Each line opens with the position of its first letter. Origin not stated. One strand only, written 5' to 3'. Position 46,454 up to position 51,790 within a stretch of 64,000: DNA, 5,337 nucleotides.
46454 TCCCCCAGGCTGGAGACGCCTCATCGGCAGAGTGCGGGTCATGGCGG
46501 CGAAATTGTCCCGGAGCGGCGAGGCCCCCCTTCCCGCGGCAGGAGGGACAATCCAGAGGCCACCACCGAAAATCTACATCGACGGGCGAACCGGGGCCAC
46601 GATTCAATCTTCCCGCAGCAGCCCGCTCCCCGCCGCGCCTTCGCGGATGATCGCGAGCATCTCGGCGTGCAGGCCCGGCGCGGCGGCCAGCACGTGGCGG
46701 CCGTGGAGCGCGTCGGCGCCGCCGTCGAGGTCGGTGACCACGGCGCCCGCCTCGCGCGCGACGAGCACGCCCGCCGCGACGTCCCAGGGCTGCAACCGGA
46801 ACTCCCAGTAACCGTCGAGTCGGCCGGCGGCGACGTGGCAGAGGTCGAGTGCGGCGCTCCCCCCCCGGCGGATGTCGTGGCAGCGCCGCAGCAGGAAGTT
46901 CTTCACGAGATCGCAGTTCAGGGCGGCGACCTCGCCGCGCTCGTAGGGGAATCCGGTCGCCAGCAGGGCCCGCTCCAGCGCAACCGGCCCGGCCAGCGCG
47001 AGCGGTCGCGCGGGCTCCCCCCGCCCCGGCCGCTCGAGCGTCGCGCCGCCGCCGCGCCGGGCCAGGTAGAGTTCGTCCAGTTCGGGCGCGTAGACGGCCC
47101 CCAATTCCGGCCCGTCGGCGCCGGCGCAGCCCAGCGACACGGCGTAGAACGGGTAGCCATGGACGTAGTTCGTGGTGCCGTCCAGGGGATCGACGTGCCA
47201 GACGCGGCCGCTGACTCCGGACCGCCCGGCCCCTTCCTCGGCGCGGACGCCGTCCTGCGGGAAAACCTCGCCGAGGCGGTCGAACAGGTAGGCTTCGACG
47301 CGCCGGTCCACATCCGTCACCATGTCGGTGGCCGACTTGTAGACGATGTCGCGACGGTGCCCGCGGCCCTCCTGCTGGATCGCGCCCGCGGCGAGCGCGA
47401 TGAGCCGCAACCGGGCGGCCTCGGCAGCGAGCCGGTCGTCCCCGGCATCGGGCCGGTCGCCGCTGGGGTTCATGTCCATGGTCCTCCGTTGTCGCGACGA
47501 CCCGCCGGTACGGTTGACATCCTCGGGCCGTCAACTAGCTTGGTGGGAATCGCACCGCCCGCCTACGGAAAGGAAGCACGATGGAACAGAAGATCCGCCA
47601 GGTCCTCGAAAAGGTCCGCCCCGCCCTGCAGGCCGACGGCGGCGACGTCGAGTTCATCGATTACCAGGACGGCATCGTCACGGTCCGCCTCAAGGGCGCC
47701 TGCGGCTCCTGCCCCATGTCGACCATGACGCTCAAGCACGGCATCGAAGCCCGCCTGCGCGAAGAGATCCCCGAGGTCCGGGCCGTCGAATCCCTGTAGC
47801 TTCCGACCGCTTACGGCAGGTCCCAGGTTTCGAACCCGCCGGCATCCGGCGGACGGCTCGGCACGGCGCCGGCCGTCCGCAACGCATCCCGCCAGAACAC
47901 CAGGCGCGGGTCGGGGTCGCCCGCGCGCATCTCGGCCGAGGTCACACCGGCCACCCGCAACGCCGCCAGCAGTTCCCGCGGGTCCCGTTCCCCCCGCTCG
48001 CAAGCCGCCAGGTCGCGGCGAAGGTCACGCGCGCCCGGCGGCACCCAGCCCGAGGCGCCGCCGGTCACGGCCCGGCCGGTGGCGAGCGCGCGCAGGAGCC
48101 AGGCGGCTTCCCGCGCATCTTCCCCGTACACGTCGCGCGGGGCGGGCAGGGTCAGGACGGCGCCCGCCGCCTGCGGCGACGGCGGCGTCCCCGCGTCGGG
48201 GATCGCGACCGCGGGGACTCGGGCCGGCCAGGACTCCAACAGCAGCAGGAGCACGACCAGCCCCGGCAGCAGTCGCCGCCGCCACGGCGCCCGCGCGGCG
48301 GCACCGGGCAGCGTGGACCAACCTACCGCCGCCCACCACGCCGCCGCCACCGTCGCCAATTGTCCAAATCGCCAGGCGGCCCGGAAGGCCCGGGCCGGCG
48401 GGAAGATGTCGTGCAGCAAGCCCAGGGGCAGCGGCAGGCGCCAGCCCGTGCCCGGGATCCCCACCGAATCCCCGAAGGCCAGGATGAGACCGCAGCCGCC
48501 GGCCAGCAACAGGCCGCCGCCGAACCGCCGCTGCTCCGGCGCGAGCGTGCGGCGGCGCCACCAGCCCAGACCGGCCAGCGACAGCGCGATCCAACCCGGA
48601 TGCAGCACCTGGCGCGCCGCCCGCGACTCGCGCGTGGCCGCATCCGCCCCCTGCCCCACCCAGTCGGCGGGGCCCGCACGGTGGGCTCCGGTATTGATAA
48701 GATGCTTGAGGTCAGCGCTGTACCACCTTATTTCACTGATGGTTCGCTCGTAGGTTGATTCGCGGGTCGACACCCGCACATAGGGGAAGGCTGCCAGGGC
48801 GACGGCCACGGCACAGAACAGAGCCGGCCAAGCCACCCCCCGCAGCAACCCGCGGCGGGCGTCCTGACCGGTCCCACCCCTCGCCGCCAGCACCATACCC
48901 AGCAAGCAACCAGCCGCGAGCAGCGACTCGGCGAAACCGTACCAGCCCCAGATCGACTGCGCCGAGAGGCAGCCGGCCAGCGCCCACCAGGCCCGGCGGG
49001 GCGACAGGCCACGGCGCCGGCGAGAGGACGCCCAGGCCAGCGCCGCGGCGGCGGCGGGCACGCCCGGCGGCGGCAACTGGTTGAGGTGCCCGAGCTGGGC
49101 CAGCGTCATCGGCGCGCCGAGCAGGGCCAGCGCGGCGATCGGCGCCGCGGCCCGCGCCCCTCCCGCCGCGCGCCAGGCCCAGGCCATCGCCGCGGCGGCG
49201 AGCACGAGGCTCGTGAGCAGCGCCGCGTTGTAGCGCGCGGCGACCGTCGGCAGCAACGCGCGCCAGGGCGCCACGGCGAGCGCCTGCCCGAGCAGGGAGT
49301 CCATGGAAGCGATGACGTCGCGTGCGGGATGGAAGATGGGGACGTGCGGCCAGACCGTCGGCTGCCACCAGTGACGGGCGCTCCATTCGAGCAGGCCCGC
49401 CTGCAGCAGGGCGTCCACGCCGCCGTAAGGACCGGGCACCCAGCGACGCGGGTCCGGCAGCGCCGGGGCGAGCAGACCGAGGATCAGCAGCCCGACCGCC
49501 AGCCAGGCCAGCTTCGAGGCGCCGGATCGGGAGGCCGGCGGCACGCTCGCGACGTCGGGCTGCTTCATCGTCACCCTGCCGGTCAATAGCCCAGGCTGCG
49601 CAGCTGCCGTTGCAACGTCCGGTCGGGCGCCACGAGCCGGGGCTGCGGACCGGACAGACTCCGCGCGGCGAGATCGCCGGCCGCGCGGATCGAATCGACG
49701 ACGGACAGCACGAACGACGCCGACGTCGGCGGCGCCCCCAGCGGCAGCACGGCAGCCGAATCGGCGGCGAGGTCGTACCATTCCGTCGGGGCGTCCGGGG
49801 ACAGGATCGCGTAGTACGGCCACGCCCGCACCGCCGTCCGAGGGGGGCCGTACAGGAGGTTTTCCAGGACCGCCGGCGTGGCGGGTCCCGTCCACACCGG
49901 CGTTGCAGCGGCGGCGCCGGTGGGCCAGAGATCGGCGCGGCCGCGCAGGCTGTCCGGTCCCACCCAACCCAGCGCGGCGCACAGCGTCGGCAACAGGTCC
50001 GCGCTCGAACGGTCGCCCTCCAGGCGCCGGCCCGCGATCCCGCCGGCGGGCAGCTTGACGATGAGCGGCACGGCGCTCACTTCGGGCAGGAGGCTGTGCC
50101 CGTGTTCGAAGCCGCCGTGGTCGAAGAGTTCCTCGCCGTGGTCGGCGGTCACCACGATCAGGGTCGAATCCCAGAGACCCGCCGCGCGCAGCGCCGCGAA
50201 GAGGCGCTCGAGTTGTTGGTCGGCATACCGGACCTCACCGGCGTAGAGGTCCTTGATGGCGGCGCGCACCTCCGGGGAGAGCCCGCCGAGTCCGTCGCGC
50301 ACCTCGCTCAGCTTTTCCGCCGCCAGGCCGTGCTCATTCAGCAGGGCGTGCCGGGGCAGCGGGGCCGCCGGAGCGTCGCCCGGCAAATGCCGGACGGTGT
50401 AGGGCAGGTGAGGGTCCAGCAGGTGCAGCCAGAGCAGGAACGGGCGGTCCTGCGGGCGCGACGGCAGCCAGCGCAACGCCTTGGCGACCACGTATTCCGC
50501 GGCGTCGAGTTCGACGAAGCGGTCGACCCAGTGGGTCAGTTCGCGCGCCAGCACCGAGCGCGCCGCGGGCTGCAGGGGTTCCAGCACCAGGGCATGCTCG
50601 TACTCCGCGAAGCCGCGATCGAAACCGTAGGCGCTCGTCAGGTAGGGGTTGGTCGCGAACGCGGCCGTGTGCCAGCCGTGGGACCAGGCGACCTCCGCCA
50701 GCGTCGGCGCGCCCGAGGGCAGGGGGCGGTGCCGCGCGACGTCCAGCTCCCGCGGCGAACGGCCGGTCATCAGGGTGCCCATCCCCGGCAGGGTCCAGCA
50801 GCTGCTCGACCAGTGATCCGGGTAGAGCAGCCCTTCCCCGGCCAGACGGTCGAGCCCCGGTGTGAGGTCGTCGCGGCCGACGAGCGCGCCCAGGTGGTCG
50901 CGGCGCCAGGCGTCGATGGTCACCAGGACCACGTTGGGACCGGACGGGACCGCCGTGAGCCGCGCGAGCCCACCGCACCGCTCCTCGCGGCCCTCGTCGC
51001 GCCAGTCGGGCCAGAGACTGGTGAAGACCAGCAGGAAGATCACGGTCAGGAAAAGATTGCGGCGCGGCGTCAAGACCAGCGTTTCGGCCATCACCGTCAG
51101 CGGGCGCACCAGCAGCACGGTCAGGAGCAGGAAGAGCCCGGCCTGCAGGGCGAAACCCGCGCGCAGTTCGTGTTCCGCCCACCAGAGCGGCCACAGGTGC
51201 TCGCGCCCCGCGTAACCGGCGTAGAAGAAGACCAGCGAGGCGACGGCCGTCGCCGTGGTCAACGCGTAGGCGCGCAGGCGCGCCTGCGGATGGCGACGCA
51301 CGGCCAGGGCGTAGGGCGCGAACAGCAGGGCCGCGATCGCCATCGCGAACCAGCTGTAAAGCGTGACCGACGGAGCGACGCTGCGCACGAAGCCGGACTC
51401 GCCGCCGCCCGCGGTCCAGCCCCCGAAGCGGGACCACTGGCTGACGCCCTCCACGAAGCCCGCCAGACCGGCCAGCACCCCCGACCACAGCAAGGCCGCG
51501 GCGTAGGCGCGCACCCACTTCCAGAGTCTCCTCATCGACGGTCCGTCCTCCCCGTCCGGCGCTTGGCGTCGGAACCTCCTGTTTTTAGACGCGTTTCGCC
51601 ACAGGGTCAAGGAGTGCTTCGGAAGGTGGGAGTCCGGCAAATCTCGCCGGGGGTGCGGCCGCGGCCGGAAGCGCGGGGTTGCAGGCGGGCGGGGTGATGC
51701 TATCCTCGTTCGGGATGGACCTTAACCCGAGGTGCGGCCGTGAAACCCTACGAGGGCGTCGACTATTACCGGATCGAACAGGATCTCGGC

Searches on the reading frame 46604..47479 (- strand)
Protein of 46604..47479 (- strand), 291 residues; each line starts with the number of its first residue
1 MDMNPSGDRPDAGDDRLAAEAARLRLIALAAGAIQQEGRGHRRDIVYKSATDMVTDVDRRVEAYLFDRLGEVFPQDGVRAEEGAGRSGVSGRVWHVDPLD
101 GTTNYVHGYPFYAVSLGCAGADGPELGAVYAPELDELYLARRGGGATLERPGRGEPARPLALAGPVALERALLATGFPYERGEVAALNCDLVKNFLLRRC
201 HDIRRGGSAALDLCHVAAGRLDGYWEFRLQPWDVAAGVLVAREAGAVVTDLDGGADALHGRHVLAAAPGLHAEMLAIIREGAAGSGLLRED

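Call 37: search_protein_families(library=pfam, proteins=[window:46604-47479:-], max_evalue=0.001)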
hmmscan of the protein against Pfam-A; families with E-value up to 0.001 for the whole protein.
window:46604-47479:- (291 aa): 1 family
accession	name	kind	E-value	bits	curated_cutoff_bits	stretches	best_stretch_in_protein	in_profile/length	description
PF00459.30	Inositol_P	-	1.8e-60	205.2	27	1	27-276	13-263/271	Inositol monophosphatase family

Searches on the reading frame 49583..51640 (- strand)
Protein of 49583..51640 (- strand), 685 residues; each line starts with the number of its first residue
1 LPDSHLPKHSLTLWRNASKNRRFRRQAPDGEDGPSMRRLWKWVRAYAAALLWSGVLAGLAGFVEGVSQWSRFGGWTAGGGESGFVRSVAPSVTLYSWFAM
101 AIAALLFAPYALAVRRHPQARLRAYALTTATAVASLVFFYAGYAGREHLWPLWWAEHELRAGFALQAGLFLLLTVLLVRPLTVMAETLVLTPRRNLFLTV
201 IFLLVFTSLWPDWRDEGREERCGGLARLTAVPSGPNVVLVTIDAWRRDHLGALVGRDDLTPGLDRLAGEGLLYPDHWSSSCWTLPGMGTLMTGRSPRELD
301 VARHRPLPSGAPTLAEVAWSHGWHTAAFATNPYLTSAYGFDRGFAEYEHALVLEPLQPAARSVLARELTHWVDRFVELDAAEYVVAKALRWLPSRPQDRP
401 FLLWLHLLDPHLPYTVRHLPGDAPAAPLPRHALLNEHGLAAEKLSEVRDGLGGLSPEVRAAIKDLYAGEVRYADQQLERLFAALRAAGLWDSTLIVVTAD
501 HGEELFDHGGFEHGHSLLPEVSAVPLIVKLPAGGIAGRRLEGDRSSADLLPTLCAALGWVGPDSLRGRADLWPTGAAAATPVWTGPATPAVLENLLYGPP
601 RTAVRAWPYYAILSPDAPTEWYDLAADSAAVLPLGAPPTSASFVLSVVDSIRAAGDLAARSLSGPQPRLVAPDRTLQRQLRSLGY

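Call 37: search_protein_families(library=pfam, proteins=[window:49583-51640:-], max_evalue=0.001)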
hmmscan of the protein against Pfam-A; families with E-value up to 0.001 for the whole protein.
window:49583-51640:- (685 aa): 2 families
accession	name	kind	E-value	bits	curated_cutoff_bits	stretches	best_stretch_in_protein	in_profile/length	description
PF00884.28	Sulfatase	-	6.1e-36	124.7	25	1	235-558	1-300/301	Sulfatase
PF01663.27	Phosphodiest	-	5.2e-11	43.2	23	1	467-502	185-220/342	Type I phosphodiesterase / nucleotide pyrophosphatase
